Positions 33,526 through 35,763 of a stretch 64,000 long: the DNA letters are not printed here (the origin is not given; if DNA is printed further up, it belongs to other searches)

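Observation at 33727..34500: RND membrane-fusion protein with an N-terminal array of three tandem EF-hand pairs (six canonical Ca2+-binding loops)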

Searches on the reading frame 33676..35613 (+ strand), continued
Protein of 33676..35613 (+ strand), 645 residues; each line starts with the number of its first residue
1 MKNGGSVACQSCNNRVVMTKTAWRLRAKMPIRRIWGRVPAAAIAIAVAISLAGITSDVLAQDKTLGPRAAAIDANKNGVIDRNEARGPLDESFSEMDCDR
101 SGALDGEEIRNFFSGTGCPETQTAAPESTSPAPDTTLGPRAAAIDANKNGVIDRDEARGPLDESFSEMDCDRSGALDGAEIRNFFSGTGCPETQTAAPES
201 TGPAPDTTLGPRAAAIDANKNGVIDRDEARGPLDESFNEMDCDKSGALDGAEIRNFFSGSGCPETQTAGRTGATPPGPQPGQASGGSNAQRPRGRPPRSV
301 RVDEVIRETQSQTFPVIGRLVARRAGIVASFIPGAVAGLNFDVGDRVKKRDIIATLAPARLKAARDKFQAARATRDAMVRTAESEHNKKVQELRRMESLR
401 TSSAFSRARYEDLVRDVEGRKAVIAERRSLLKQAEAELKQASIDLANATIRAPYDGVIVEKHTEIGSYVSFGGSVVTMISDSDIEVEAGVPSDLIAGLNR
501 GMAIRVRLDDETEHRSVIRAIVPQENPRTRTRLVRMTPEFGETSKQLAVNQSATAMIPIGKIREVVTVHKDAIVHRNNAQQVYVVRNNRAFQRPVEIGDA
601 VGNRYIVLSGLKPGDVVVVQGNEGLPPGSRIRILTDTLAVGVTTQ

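Call 17: find_related_loci(query=A1, collection=genome_contigs, flank=10000)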
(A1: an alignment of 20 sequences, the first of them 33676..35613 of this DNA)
Query A1 (645 aa) in genome_contigs; peptide patterns used: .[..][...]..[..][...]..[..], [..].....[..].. (x = any residue, [..] = any of these).
108 stretches matched a pattern; 65 encode a relative of the query (tblastn E <= 1e-3); 61 distinct loci.
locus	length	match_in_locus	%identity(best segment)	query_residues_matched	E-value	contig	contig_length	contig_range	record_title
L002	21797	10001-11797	58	15-636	0e+0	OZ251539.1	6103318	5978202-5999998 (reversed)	MAG: Alphaproteobacteria bacterium isolate efdf64b3-afa9-4fb8-9792-56cfcde380f9 genome assembly, chromosome: 1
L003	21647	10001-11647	57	36-635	0e+0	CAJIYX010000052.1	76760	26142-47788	MAG: Alphaproteobacteria bacterium UBA830 isolate FRAM18_bin083 genome assembly, contig: FRAM17_bin083-52, whole genome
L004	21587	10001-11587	59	36-635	6e-180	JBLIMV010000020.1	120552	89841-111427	MAG: Paracoccaceae bacterium isolate 3300053785_58 Ga0535658_0000090, whole genome shotgun sequence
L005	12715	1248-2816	60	45-636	1e-179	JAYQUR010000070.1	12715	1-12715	MAG: Alphaproteobacteria bacterium isolate SD9011_COM_metabat_bins_2.tsv.064_sub NODE_2663_length_12715_cov_6.388784, wh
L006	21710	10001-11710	60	13-635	1e-177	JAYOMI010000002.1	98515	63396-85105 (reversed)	MAG: Rhodospirillaceae bacterium isolate 139571_S172_concoct_bins.tsv.189 NODE_120_length_98515_cov_5.307160, whole geno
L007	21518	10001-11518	58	63-636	1e-173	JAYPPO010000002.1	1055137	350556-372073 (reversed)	MAG: Alphaproteobacteria bacterium isolate SD3109_NP_metabat_bins_2.tsv.082 contig_5496_pilon, whole genome shotgun sequ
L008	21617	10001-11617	56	30-639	2e-173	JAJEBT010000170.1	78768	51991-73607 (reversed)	MAG: Alphaproteobacteria bacterium isolate jk18x9bins.50 k141_184326, whole genome shotgun sequence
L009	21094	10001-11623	59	18-635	4e-172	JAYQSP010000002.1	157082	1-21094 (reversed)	MAG: Alphaproteobacteria bacterium isolate SD3109_NP_metabta_bins_sspec.tsv.241 contig_16458_pilon, whole genome shotgun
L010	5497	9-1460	56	65-635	7e-173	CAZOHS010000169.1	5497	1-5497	MAG TPA_asm: uncultured Rhodospirillaceae bacterium isolate SRP092796_co6_81 genome assembly, contig: NODE_32219_length_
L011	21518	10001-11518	56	61-639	3e-169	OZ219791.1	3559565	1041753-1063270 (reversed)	MAG: Alphaproteobacteria bacterium isolate 4aa964e7-24f9-441d-afed-b3d47d4a9029 genome assembly, chromosome: 2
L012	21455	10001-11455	58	7-635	4e-158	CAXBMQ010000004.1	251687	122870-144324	MAG TPA_asm: uncultured Rhodospirillaceae bacterium isolate ERR2762121_concoct_63 genome assembly, contig: ERZ3421540.10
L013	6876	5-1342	58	68-635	2e-156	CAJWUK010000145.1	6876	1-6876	MAG TPA_asm: uncultured Alphaproteobacteria bacterium isolate ERR599097_bin.30_MetaBAT_v2.12.1_MAG genome assembly, cont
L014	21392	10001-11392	58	22-635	6e-151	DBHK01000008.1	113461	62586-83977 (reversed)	MAG TPA_asm: Alphaproteobacteria bacterium UBA830 UBA830_contig_256, whole genome shotgun sequence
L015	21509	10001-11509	51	60-633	1e-149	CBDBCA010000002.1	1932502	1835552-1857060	MAG: Alphaproteobacteria bacterium isolate 48c0c1bc-ee5b-4fda-b559-4fcb29a961b4 genome assembly, contig: contig_2, whole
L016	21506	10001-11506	51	61-633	4e-149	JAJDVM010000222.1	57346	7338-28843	MAG: Defluviicoccus sp. isolate jk18x22bins.41 k141_665826, whole genome shotgun sequence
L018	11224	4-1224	58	75-635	3e-148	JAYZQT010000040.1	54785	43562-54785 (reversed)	MAG: Pseudomonadota bacterium isolate XB_MAG43 DB_MAG43_0040, whole genome shotgun sequence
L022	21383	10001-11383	54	23-635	1e-145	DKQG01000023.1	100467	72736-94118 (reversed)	MAG TPA_asm: Alphaproteobacteria bacterium UBA7314 UBA7314_contig_238, whole genome shotgun sequence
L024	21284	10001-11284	55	59-635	3e-143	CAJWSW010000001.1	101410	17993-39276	MAG TPA_asm: uncultured Alphaproteobacteria bacterium isolate ERR599075_bin.90_MetaBAT_v2.12.1_MAG genome assembly, cont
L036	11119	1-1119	57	257-635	5e-125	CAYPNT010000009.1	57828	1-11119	MAG TPA_asm: uncultured Rhodospirillaceae bacterium isolate SRP077602_co4_777 genome assembly, contig: NODE_737_length_5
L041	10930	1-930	64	326-635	1e-117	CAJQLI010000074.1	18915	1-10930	MAG: uncultured Alphaproteobacteria bacterium isolate 0.2_20180522_Bin_156_sub_1 genome assembly, contig: c_000000003944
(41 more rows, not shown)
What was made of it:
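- Most members are marine or sponge MAGs (call 17), where Ca2+ is about 10 mM and steady (established knowledge), which leaves little signal to sense.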

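Call 23: search_protein_families(library=pfam, proteins=[L024:14552-15307:+, L007:5155-7332:-, L036:6293-7528:+, L018:8655-9776:+, L012:8689-9519:+, L022:15740-16390:+, L041:6849-7364:+, L009:15650-17293:-, L006:5705-6214:+, L004:9323-9847:+], max_evalue=0.00001)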
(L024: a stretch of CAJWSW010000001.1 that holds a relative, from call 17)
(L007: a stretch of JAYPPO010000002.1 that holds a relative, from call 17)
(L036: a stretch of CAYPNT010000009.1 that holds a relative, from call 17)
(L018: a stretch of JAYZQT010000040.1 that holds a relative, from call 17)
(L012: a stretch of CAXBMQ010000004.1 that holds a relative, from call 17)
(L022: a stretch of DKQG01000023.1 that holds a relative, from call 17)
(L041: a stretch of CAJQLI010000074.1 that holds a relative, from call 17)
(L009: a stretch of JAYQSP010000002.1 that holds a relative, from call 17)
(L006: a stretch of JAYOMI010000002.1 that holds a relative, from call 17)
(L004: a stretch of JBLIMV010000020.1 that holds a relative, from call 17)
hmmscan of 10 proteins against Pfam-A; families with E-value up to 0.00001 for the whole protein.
L024:14552-15307:+ (251 aa): 1 family
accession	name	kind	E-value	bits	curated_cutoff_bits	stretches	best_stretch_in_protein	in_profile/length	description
PF02146.23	SIR2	-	1.1e-40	139.9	24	1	25-203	1-180/180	Sir2 family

L007:5155-7332:- (725 aa): 1 family
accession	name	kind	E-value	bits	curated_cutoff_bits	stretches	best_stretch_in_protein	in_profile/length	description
PF00892.27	EamA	-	2.3e-27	96.3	28.2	2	437-568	2-134/135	EamA-like transporter family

L036:6293-7528:+ (411 aa): 1 family
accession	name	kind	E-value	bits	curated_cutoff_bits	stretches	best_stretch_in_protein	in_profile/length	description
PF07690.21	MFS_1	-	3.7e-24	85.7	33.4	2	23-260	2-235/347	Major Facilitator Superfamily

L018:8655-9776:+ (373 aa): 2 families
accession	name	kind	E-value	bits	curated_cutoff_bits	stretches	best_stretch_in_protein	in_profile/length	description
PF21016.3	RlmN_N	-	3.3e-18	65.6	24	1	18-76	2-60/60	Ribosomal RNA large subunit methyltransferase N-terminal domain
PF04055.27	Radical_SAM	-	1.3e-15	58.4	29.5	1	120-288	2-158/166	Radical SAM superfamily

L012:8689-9519:+ (276 aa): 3 families
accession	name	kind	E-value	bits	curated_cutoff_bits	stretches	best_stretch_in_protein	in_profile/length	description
PF00106.31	adh_short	-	1.2e-52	178.7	26.6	1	9-194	2-188/195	short chain dehydrogenase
PF13561.12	adh_short_C2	-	1.2e-38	133.5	27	1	14-222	1-211/236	Enoyl-(Acyl carrier protein) reductase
PF08659.16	KR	-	1.8e-15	57.7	22.6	1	9-180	2-175/180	KR domain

L022:15740-16390:+ (216 aa): 1 family
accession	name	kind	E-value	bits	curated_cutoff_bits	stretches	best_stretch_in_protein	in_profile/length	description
PF00588.24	SpoU_methylase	-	1.4e-19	71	29.7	1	44-174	5-142/142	SpoU rRNA Methylase family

L041:6849-7364:+ (171 aa): 1 family
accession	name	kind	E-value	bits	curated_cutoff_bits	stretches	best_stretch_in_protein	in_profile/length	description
PF06776.18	IalB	-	2.3e-15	57.3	22.1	1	35-164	1-130/131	Invasion associated locus B (IalB) protein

L009:15650-17293:- (547 aa): 6 families
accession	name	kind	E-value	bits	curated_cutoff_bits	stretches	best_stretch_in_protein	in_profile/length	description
PF08242.18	Methyltransf_12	-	1.7e-16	61.2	30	1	193-290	3-96/98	Methyltransferase domain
PF13649.12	Methyltransf_25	-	1.4e-14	55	27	1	190-290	1-97/97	Methyltransferase domain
PF08241.18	Methyltransf_11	-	5.5e-13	49.8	21.2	1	193-290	3-91/95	Methyltransferase domain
PF13847.12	Methyltransf_31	-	1.6e-12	47.7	27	1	191-293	8-108/145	Methyltransferase domain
PF01209.24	Ubie_methyltran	-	1.1e-09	38.4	20.1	1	189-294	50-151/233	ubiE/COQ5 methyltransferase family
PF13489.12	Methyltransf_23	-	1e-06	29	27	1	189-299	25-121/164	Methyltransferase domain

L006:5705-6214:+ (169 aa): 1 family
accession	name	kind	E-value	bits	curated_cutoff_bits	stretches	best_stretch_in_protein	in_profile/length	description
PF01329.24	Pterin_4a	-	9.4e-33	112.7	26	1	64-154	2-91/91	Pterin 4 alpha carbinolamine dehydratase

L004:9323-9847:+ (174 aa): 1 family
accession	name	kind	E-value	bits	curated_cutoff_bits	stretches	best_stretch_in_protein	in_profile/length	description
PF02627.25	CMD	-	5e-24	84.5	23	1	85-167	1-83/84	Carboxymuconolactone decarboxylase family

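Call 51: list_cluster_members(proteins=[P0001, P0002])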
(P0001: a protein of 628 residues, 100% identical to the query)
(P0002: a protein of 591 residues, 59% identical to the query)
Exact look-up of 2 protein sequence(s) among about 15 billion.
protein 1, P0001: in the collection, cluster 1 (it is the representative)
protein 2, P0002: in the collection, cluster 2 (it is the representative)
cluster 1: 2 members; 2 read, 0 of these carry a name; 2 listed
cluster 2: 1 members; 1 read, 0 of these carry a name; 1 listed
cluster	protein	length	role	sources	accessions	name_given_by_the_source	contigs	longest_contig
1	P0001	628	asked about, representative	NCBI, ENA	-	-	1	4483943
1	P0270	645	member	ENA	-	-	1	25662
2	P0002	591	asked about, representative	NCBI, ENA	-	-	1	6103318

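Call 69: predict_structure(alignment_id=A3)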
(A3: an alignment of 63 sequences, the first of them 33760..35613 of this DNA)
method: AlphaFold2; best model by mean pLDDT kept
length: 617 residues; sequences in the alignment: 63
mean_pLDDT: 83.5   pTM: 0.49
mean pLDDT of the five models: 83.5, 81.2, 80.8, 79.4, 77.6
residues with pLDDT >= 90: 390; 70-90: 113; 50-70: 31; < 50: 83
segments of 3 or more residues with pLDDT < 50: 1-3, 30-46, 93-103, 165-175, 237-264, 609-617
pLDDT, mean of each block of 10 residues (from residue 1): 48 67 54 36 51 83 86 87 82 43 66 93 96 94 94 91 52 53 92 96 94 94 93 64 38 37 64 91 90 94 96 96 97 96 98 98 97 95 98 98 98 96 96 97 97 92 92 93 92 96 96 74 92 86 94 95 96 91 96 92 77 31
secondary structure, 60 per line:
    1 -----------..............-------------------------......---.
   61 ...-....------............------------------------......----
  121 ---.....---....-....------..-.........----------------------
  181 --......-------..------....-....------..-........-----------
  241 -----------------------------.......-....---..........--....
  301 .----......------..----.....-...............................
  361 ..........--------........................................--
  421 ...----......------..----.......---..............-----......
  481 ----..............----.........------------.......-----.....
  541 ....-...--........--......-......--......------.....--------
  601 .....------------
elements in order: H12-25 E51-53 H60-63 H65-68 E75-77 H78-86 H111-116 H132-135 H137-140 H150-158 H183-188 H204-207 H209-212 H222-229 E270-276 E278-281 E285-294 E297-301 E306-311 E324-328 H330-370 H379-418 E421-423 E428-433 E446-452 E456-463 H464-469 E475-480 E485-498 E503-511 E524-530 E536-541 E546-548 E551-558 E561-566 E568-573 E576-581 E588-592 E601-605
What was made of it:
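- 34564..35613 (+): Four-domain RND adaptor core (membrane-proximal, beta-barrel, lipoyl and alpha-hairpin domains). The hairpin helices span residues 358-398 and 407-446 (34747-35013). AF2 pLDDT exceeds 90 over most of the core (call 69).
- On RND periplasmic adaptor / membrane fusion protein (TIGR01730 RND_mfp): The AF2 model has pLDDT above 90 over most of the core, with hairpin helices of 41 and 40 residues (call 69).
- The full-length model shows three confident beads (pLDDT 83-96) separated by segments below 50 (call 69).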

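Call 72: fold_search(model_id=the predicted structure, library=pdb)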
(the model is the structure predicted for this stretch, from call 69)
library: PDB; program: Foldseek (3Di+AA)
matches with E <= 10: 554; with E <= 0.001: 73
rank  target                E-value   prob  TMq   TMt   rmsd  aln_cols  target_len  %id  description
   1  9a2v_MODEL_1_A        6.7e-27  1.00  0.32  0.47  27.8       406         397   19  Model of E. coli AcrA by in-cell photo-crosslinking MS and deep learning (released 2023-02-24)
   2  9tg4_F                6.4e-25  1.00  0.28  0.47  15.1       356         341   20  Structure of the YbjP lipoprotein bound to the AcrABZ-TolC efflux pump (released 2026-04-08)
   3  9v53_A1               7.9e-25  1.00  0.28  0.46  16.7       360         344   21  Structure of TolC, YbjP, and AcrABZ complex (released 2025-11-05)
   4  6ta5_D                1.6e-24  1.00  0.25  0.42  21.7       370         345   18  OprM-MexA complex from the MexAB-OprM Pseudomonas aeruginosa whole assembly reconstituted in nanodiscs (released 2020-09-16)
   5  9tg4_G                4.6e-24  1.00  0.28  0.46  16.3       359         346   19  Structure of the YbjP lipoprotein bound to the AcrABZ-TolC efflux pump (released 2026-04-08)
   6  9j3d_D                4.8e-24  1.00  0.29  0.48  15.7       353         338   22  Cryo-EM structure of TMexCD1-TOprJ1 (released 2025-08-13)
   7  5nik_D                9.9e-24  1.00  0.37  0.63  13.9       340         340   20  Structure of the MacAB-TolC ABC-type tripartite multidrug efflux pump (released 2017-05-24)
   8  9tg4_E                1.2e-23  1.00  0.28  0.46  16.2       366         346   19  Structure of the YbjP lipoprotein bound to the AcrABZ-TolC efflux pump (released 2026-04-08)
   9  6iok_J                1.4e-23  1.00  0.28  0.47  17.2       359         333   18  Cryo-EM structure of multidrug efflux pump MexAB-OprM (0 degree state) (released 2019-04-03)
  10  2v4d_B                1.9e-23  1.00  0.28  0.50  19.2       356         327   18  Re-refinement of MexA adaptor protein (released 2009-04-14)
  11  9tg4_D                4.1e-23  1.00  0.28  0.46  15.3       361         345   20  Structure of the YbjP lipoprotein bound to the AcrABZ-TolC efflux pump (released 2026-04-08)
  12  9tg4_H                4.6e-23  1.00  0.28  0.45  15.2       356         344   20  Structure of the YbjP lipoprotein bound to the AcrABZ-TolC efflux pump (released 2026-04-08)
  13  6iok_I                8.9e-23  1.00  0.28  0.48  15.8       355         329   18  Cryo-EM structure of multidrug efflux pump MexAB-OprM (0 degree state) (released 2019-04-03)
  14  6iok_L                2.1e-22  1.00  0.26  0.44  17.8       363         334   17  Cryo-EM structure of multidrug efflux pump MexAB-OprM (0 degree state) (released 2019-04-03)
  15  9qgy_G                3.3e-22  1.00  0.36  0.63  14.4       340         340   21  Structure of the YbjP lipoprotein bound to the MacAB-TolC tripartite efflux pump (released 2026-03-25)
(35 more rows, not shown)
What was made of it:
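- On RND periplasmic adaptor / membrane fusion protein (TIGR01730 RND_mfp): Foldseek matches AcrA, MexA and MacA at E 7e-27 to 1e-23 (call 72).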
